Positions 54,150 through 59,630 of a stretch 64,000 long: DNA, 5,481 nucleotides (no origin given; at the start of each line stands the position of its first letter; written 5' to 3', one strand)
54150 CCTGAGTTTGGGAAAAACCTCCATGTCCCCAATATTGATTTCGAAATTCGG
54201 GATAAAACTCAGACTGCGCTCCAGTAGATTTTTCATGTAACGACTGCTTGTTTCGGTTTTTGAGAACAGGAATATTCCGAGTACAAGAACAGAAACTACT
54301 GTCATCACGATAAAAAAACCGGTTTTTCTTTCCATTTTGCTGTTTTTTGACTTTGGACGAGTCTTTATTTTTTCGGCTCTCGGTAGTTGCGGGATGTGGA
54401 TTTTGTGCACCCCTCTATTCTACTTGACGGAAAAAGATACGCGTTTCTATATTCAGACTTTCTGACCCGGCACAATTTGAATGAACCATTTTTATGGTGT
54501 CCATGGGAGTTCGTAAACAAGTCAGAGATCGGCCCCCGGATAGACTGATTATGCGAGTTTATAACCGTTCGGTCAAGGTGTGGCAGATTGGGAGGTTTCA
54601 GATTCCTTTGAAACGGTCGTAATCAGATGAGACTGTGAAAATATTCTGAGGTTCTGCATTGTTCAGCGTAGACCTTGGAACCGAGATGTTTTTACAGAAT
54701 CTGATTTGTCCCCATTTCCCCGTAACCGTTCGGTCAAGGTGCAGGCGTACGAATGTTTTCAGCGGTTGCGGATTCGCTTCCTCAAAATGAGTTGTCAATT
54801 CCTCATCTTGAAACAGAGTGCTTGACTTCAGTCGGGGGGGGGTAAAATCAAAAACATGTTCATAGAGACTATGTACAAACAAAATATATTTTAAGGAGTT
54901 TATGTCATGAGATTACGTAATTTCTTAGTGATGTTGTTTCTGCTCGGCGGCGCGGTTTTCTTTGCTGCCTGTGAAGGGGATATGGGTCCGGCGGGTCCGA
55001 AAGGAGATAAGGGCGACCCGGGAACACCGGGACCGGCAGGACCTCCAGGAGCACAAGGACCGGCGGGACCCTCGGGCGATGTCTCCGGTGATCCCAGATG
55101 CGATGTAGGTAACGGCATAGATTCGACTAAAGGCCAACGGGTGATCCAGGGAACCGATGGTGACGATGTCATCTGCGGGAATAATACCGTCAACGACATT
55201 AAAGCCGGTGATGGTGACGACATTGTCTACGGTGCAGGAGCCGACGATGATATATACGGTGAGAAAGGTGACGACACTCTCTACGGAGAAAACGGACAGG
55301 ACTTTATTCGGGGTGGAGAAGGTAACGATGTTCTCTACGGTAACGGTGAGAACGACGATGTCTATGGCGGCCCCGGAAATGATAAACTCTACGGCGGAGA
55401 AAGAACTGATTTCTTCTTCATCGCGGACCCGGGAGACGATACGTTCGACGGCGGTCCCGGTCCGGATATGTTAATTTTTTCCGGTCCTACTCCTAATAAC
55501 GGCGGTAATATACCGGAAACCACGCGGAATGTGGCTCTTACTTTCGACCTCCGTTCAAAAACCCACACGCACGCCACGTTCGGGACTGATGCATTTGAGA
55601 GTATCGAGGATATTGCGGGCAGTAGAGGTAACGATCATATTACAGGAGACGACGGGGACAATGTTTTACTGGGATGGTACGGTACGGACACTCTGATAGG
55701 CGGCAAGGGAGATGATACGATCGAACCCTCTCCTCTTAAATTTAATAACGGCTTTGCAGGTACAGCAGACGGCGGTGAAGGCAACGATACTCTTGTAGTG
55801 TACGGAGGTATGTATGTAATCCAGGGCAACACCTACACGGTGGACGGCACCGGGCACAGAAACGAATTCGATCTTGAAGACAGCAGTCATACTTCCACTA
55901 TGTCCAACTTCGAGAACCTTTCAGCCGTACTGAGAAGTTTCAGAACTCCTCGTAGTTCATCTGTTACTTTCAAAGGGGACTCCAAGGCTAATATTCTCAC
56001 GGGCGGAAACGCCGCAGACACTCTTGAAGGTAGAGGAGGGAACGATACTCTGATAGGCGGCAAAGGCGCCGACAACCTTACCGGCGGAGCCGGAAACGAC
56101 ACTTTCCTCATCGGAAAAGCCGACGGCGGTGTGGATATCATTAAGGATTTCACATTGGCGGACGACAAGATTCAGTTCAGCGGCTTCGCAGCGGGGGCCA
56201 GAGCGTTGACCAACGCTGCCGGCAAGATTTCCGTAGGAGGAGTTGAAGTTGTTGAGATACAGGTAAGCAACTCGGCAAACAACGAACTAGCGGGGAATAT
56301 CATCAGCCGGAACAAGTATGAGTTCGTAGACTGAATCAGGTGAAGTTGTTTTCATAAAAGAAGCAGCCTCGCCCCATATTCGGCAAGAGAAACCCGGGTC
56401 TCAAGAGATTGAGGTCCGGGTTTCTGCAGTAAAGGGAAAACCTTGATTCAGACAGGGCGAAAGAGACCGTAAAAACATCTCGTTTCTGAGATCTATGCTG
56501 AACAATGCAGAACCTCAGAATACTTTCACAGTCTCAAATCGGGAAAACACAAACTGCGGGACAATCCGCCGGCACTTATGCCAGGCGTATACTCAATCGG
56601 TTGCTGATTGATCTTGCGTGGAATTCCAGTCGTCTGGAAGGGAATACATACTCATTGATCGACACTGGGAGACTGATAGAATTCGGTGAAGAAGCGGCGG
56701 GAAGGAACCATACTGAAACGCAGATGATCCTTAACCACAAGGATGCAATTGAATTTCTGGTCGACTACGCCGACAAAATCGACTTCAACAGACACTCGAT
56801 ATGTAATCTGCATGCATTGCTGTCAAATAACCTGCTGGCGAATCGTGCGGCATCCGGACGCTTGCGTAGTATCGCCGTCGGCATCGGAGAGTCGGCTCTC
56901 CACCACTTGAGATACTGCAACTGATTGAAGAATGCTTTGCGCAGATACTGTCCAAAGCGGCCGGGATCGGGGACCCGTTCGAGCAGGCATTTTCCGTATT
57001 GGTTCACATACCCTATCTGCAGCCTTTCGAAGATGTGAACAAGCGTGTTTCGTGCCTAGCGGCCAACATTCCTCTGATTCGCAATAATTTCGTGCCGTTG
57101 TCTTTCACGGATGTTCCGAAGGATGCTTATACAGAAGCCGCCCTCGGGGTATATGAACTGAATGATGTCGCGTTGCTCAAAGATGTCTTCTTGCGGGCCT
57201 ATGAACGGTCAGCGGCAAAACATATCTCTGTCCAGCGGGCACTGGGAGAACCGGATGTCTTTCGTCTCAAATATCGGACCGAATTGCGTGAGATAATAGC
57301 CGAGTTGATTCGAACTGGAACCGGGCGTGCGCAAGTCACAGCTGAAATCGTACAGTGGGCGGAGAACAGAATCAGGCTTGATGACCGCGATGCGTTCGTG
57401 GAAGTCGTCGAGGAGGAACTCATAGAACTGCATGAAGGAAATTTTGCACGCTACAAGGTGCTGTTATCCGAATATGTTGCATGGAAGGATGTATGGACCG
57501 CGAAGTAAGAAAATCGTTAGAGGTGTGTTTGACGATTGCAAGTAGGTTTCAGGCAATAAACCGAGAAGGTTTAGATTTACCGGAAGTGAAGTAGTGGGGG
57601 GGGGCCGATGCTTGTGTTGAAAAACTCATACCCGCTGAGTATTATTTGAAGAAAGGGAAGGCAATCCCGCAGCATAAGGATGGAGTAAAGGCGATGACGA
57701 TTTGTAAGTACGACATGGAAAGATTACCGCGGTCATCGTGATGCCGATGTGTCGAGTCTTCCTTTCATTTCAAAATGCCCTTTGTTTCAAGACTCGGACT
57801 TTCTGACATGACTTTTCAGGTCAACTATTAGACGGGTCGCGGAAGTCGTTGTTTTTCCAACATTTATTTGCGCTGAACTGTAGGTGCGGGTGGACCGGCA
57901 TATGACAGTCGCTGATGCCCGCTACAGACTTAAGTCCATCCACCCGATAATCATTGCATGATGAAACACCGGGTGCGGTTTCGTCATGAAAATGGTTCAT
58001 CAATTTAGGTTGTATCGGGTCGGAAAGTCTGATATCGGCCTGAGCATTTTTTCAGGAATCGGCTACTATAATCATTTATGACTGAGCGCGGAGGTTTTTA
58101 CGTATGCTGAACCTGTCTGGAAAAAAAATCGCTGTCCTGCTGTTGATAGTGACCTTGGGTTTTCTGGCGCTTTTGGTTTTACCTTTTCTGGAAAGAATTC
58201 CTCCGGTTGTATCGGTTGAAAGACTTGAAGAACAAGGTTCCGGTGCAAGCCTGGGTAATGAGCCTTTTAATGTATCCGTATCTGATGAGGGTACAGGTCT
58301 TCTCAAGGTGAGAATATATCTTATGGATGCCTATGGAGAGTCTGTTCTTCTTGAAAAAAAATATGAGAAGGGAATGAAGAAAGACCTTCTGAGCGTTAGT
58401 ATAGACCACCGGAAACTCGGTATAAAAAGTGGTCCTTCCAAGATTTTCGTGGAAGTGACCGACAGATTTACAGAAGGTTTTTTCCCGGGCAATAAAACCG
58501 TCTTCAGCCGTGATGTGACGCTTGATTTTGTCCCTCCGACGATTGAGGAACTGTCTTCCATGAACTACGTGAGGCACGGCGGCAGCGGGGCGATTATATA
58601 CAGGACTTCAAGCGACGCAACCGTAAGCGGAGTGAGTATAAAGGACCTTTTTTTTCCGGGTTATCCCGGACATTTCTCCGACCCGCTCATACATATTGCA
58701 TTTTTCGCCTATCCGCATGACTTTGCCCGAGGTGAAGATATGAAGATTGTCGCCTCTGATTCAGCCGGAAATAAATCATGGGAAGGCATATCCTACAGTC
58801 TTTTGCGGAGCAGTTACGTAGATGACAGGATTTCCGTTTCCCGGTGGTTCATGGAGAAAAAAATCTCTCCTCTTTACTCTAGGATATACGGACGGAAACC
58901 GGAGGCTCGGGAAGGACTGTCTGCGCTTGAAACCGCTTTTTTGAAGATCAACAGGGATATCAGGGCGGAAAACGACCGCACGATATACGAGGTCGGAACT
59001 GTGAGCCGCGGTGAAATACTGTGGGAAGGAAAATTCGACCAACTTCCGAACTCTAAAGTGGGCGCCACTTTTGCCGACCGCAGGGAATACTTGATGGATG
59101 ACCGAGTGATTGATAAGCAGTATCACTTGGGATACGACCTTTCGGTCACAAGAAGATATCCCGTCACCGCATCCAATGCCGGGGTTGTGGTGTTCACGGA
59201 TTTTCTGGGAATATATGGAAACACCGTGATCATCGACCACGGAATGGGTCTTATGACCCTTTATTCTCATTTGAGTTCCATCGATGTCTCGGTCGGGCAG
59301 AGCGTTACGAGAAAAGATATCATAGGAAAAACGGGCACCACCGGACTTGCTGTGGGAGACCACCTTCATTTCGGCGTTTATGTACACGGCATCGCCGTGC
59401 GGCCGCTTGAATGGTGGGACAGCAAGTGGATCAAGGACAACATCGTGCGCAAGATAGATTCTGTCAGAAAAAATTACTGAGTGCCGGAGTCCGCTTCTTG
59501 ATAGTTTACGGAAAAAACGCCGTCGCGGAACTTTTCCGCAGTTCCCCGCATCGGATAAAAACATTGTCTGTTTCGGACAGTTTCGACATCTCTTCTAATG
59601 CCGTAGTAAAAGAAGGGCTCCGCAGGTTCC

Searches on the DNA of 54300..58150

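Call 80: search_rna_families(source=window, start=54300, end=58150, threshold=evalue, max_evalue=1)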
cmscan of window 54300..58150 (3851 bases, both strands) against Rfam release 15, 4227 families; matches with E-value up to 1: 1.
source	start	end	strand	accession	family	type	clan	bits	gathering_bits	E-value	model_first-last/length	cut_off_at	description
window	57639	57705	+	RF00619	U6atac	Gene; snRNA; splicing;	CL00009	15.9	33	0.91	1-126/126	no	U6atac minor spliceosomal RNA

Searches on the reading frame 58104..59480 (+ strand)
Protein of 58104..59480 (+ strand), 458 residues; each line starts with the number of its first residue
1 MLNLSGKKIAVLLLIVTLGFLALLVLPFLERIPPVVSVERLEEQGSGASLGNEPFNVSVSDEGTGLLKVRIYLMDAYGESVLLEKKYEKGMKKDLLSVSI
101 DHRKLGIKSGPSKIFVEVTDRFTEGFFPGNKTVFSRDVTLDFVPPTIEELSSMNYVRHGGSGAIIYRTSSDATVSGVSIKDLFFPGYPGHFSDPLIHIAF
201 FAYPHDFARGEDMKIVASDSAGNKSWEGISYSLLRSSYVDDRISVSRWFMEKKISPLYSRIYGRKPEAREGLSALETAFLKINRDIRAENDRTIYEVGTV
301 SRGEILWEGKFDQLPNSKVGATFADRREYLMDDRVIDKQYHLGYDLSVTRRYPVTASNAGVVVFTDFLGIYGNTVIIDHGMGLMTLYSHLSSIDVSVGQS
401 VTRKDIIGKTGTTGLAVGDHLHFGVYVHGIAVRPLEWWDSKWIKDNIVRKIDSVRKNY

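Call 8: search_protein_families(library=pfam, proteins=[window:58104-59480:+], max_evalue=0.01)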
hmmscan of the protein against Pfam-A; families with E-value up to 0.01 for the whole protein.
window:58104-59480:+ (458 aa): 1 family
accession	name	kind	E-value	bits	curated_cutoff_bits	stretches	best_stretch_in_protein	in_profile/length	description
PF01551.29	Peptidase_M23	-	1.7e-26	92.7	28.7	1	340-434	2-96/96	Peptidase family M23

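Call 33: find_encoding_contigs(protein=window:58104-59480:+, flank=10000, max_places=4)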
Protein window:58104-59480:+ (458 aa): no gene with exactly this product is on record in the collection.
